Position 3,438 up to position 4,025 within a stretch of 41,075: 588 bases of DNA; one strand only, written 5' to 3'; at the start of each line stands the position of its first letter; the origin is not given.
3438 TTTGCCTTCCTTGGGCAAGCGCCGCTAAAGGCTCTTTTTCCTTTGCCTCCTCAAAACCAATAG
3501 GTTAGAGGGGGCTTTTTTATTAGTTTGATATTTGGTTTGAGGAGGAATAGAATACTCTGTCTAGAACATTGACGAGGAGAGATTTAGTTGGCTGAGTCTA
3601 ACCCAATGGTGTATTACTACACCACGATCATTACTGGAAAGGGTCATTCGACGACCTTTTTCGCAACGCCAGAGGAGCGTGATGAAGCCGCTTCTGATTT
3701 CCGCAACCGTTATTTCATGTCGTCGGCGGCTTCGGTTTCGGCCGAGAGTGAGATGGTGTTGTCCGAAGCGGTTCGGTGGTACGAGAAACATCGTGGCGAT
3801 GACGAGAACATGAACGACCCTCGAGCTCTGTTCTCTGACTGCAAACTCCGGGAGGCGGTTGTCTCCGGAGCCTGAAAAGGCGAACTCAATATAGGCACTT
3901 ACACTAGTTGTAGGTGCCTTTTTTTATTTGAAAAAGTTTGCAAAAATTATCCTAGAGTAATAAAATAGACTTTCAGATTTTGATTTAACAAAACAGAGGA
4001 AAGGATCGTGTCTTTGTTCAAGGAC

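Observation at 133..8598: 8.5-kb G+C-rich island of at least 11 self-contained promoter-ORF-terminator cassettes encoding only unrecognisable small proteins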

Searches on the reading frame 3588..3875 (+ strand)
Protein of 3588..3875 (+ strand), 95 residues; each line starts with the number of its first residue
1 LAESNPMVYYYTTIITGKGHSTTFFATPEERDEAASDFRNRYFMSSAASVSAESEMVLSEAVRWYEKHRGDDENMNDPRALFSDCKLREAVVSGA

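Call 6: search_protein_families(library=pfam, max_evalue=1, proteins=[window:3588-3875:+])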
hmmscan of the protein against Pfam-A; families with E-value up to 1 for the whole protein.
window:3588-3875:+ (95 aa): 1 family
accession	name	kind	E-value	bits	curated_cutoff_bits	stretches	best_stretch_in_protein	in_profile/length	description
PF24239.1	DUF7447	-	0.11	13.1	24.1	1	7-51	22-70/89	Family of unknown function (DUF7447)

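Call 16: search_protein_families(library=phrogs, max_evalue=0.1, proteins=[window:3588-3875:+])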
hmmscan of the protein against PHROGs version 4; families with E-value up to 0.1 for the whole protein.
window:3588-3875:+ (95 aa): 0 families

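Call 45: search_protein_families(library=padloc, max_evalue=0.1, proteins=[window:3588-3875:+])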
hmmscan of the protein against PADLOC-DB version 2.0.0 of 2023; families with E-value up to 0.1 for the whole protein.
window:3588-3875:+ (95 aa): 0 families

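Call 63: predict_structure(alignment_id=A5)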
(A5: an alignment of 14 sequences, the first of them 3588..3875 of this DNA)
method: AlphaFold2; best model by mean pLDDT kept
length: 95 residues; sequences in the alignment: 14
mean_pLDDT: 79.1   pTM: 0.67
mean pLDDT of the five models: 79.1, 79.1, 76.9, 76.1, 74.8
residues with pLDDT >= 90: 20; 70-90: 57; 50-70: 5; < 50: 13
segments of 3 or more residues with pLDDT < 50: 85-95
pLDDT, mean of each block of 10 residues (from residue 1): 72 87 89 90 84 89 86 81 54 40
secondary structure, 60 per line:
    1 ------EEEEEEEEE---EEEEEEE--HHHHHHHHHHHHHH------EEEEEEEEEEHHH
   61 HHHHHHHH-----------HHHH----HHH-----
elements in order: E7-15 E19-25 H28-41 E48-57 H58-68 H80-83

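Call 67: fold_search(model_id=the predicted structure, library=pdb)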
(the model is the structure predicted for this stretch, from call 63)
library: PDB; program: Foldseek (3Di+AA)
matches with E <= 10: 207; with E <= 0.001: 0
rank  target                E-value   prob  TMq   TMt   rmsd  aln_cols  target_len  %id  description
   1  7fao_A                1.7e-01  0.57  0.37  0.36   8.6        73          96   19  Top7 surface mutant K42A Q43A K46A K57S K58S, and I68R (released 2022-05-18)
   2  3j79_U                1.7e-01  0.47  0.30  0.19   7.5        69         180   17  Cryo-EM structure of the Plasmodium falciparum 80S ribosome bound to the anti-protozoan drug emetine, large subunit (released 2014-07-16)
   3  7qoh_h                2.3e-01  0.69  0.36  0.43   4.1        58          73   14  Unique vertex of the phicrAss001 virion with C5 symmetry imposed (released 2023-03-29)
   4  6zu5_LS0              3.5e-01  0.21  0.33  0.23   7.5       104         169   10  Structure of the Paranosema locustae ribosome in complex with Lso2 (released 2020-11-04)
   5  4e6z                  4.5e-01  0.66  0.47  0.25   5.3        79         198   11  Tic22 from Plasmodium falciparum (released 2012-10-10)
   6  9e6q_AR               4.8e-01  0.38  0.41  0.48   4.7        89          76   15  Cryo-EM structure of the Pyrobaculum calidifontis 50S ribosomal subunit in complex with Dri (released 2024-11-20)
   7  7bqc_MODEL_1_A        6.7e-01  0.11  0.29  0.23  13.3       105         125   10  Solution NMR structure of NF4; de novo designed protein with a novel fold (released 2021-03-24)
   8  7qoh_g                8.1e-01  0.35  0.33  0.37   6.0        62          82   13  Unique vertex of the phicrAss001 virion with C5 symmetry imposed (released 2023-03-29)
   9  8bsi_LT               8.7e-01  0.13  0.32  0.21  12.7       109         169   10  Giardia ribosome chimeric hybrid-like GDP+Pi bound state (B1) (released 2023-03-15)
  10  6skf_BT               9.3e-01  0.25  0.31  0.37   5.3        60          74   13  Cryo-EM Structure of T. kodakarensis 70S ribosome (released 2020-07-29)
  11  8g9t_A                9.9e-01  0.28  0.39  0.48   4.1        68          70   15  Exploiting Activation and Inactivation Mechanisms in Type I-C CRISPR-Cas3 for Genome Editing Applications (released 2024-03-06)
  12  2jxt_MODEL_1_A        9.9e-01  0.25  0.42  0.44   7.8       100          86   10  Solution structure of 50S ribosomal protein LX from Methanobacterium thermoautotrophicum. Northeast Structural (released 2007-12-11)
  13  4lk0_M                1.1e+00  0.28  0.32  0.47   3.8        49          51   16  Crystal Structure Analysis of the E.coli holoenzyme/T7 Gp2 complex (released 2013-11-13)
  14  9bk5_A                1.1e+00  0.13  0.26  0.30   5.0        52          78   19  Structure of LNG binder complex (released 2024-10-09)
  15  7ztb_B                1.1e+00  0.08  0.27  0.12  13.9        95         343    9  Structure of the Salmonella tRNA pyrophosphokinase CapRel (released 2022-11-23)
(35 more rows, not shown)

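Call 78: search_solved_structures(query=A5, max_evalue=1)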
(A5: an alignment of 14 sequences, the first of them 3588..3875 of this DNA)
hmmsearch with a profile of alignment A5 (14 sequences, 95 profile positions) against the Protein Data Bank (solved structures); distinct sequences matched with E-value up to 1: 4.
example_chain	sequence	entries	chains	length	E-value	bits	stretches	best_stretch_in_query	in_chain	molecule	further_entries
4qt6_A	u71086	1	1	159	0.38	14.2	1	13-61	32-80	Probable E3 ubiquitin-protein ligase HERC1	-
4psw_A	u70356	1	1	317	0.82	13.1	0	56-90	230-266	Histone acetyltransferase type B catalytic subunit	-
1bob_A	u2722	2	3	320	0.83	13.1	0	56-90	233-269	HISTONE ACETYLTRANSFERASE | Histone acetyltransferase type B catalytic subunit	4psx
7xay_A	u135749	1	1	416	0.99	12.9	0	56-90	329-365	Soluble cytochrome b562,Histone acetyltransferase type B catalytic subunit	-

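Call 99: fold_search(model_id=the predicted structure, library=viral)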
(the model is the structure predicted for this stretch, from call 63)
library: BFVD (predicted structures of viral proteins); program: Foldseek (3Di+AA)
matches with E <= 10: 1340; with E <= 0.001: 0
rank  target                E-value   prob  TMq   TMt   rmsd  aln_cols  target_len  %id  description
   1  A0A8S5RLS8            2.5e-02  0.97  0.40  0.30   4.1        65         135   12  Uncharacterized protein [virus sp. ctviY17]
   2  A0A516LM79            3.5e-02  0.91  0.38  0.45  10.7        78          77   12  (no name in the UniProt tables at hand)
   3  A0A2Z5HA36            3.5e-02  0.63  0.31  0.31   6.1        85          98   12  Uncharacterized protein [Pseudomonas phage phCDa]
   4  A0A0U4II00            3.7e-02  0.90  0.32  0.43   5.8        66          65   11  (no name in the UniProt tables at hand)
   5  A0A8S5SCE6            3.7e-02  0.82  0.37  0.41   8.1        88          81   10  Uncharacterized protein [Siphoviridae sp. ctqBc4]
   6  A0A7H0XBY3            4.0e-02  0.97  0.37  0.48   5.2        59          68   10  (no name in the UniProt tables at hand)
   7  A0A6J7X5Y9            5.5e-02  0.98  0.42  0.52   4.0        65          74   14  Uncharacterized protein [uncultured Caudovirales phage]
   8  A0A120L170            5.9e-02  0.82  0.43  0.42  13.7        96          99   11  HearGV_gp069 [Cnaphalocrocis medinalis granulovirus]
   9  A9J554                6.3e-02  0.99  0.43  0.71   3.9        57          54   14  Uncharacterized protein [Pseudomonas phage YuA]
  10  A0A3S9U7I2            6.3e-02  0.96  0.37  0.49   3.3        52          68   21  (no name in the UniProt tables at hand)
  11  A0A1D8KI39            6.7e-02  0.98  0.45  0.62   3.1        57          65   19  Uncharacterized protein [Synechococcus phage S-CAM1]
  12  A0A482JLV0            7.2e-02  0.41  0.31  0.26  14.1        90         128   16  Uncharacterized protein [Gordonia phage BrutonGaster]
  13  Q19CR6                8.2e-02  0.60  0.35  0.18   6.2        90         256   18  Putative GIY-YIG homing endonuclease [Aeromonas phage 25]
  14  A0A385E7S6            9.3e-02  0.97  0.43  0.67   2.8        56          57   20  Uncharacterized protein [Vibrio phage vB_VpS_PG07]
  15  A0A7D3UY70            9.3e-02  0.14  0.22  0.17  23.7       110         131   15  (no name in the UniProt tables at hand)
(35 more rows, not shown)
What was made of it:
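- Family A gives weak, non-significant fold hits to small phage proteins (call 99).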
